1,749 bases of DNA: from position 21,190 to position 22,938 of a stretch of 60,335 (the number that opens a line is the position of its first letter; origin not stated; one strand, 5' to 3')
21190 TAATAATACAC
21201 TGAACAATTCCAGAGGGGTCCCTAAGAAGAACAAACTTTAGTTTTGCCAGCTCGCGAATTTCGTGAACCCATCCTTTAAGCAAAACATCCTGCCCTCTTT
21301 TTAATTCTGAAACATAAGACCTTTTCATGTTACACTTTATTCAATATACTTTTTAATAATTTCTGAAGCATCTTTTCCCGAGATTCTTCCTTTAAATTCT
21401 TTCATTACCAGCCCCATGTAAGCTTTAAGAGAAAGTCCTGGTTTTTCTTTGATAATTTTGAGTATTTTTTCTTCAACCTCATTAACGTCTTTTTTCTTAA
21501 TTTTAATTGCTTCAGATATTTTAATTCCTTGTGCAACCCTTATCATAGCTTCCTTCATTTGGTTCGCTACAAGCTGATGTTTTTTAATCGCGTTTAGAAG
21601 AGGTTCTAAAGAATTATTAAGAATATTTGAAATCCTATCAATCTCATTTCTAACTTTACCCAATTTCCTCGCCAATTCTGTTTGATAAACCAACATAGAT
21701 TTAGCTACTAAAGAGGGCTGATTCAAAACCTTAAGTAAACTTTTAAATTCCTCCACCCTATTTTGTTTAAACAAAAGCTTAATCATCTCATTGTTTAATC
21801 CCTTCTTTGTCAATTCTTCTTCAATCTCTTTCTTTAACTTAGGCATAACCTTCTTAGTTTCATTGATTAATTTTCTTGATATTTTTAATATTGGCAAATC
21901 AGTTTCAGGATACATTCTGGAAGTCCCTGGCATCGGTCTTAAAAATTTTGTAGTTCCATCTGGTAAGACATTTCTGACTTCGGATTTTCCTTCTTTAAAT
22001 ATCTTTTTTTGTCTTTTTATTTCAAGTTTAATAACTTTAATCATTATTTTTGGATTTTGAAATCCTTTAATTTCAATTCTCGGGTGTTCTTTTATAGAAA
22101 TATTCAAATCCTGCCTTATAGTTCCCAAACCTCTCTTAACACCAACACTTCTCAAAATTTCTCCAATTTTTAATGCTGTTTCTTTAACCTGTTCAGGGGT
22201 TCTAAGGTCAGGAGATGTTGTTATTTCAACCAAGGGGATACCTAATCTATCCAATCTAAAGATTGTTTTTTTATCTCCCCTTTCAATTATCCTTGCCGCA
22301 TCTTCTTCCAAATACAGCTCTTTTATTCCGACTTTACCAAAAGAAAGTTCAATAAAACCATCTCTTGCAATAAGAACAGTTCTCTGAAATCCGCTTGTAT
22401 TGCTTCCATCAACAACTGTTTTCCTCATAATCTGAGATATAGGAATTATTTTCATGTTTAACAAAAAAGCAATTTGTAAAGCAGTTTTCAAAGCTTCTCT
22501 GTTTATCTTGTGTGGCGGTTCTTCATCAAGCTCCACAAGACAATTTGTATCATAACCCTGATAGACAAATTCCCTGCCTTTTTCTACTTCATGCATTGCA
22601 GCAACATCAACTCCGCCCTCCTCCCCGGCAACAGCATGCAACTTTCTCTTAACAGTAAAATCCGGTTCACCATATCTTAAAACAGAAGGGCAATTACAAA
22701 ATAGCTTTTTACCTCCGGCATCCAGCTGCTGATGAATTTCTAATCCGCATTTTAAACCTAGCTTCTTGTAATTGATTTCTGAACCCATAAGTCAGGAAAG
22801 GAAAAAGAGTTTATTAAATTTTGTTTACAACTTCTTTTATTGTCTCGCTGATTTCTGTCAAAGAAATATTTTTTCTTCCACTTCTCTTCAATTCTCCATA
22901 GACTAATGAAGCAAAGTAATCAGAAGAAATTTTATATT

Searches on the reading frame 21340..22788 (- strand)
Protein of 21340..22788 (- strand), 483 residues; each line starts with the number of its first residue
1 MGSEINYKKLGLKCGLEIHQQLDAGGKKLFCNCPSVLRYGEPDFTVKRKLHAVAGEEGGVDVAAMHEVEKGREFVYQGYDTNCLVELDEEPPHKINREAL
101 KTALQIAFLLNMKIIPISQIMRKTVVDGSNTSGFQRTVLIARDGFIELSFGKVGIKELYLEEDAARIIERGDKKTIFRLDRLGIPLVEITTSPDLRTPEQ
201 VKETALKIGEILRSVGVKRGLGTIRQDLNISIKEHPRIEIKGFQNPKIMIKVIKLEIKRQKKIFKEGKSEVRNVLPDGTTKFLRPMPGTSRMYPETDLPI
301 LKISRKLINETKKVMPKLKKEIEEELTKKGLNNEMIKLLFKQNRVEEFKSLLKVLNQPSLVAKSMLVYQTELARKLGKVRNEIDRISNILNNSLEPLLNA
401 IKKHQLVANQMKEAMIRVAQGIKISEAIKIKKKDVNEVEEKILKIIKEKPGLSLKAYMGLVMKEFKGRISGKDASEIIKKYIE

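Call 91: search_protein_families(library=ncbifam, proteins=[window:21340-22788:-], max_evalue=0.00001)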
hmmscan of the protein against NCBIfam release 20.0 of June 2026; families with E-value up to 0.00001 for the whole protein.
window:21340-22788:- (483 aa): 8 families
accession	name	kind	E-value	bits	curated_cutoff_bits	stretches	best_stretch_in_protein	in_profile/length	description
NF003107.0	PRK04028.1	equivalog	3.8e-149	498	456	2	4-264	3-264/630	Glu-tRNA(Gln) amidotransferase subunit GatE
TIGR00134.1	gatE_arch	equivalog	4.2e-135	451.4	319.55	2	4-265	1-263/622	Glu-tRNA(Gln) amidotransferase subunit GatE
TIGR00133.1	gatB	equivalog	7.5e-49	166.5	314.8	1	92-482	51-480/481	Asp-tRNA(Asn)/Glu-tRNA(Gln) amidotransferase subunit GatB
NF004012.0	PRK05477.1-2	equivalog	1.3e-48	165.9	338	1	94-482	52-478/481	Asp-tRNA(Asn)/Glu-tRNA(Gln) amidotransferase subunit GatB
NF004014.0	PRK05477.1-4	equivalog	9.2e-32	110.4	414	1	95-481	51-473/475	Asp-tRNA(Asn)/Glu-tRNA(Gln) amidotransferase subunit GatB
NF004015.0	PRK05477.1-5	equivalog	1.8e-28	99.4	628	1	95-479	63-483/488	Asp-tRNA(Asn)/Glu-tRNA(Gln) amidotransferase subunit GatB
NF004011.1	PRK05477.1-1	equivalog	1e-22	80.6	680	1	94-427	50-403/475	Asp-tRNA(Asn)/Glu-tRNA(Gln) amidotransferase subunit GatB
NF004013.0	PRK05477.1-3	equivalog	4.1e-18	65.1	653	1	95-438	65-439/501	Asp-tRNA(Asn)/Glu-tRNA(Gln) amidotransferase subunit GatB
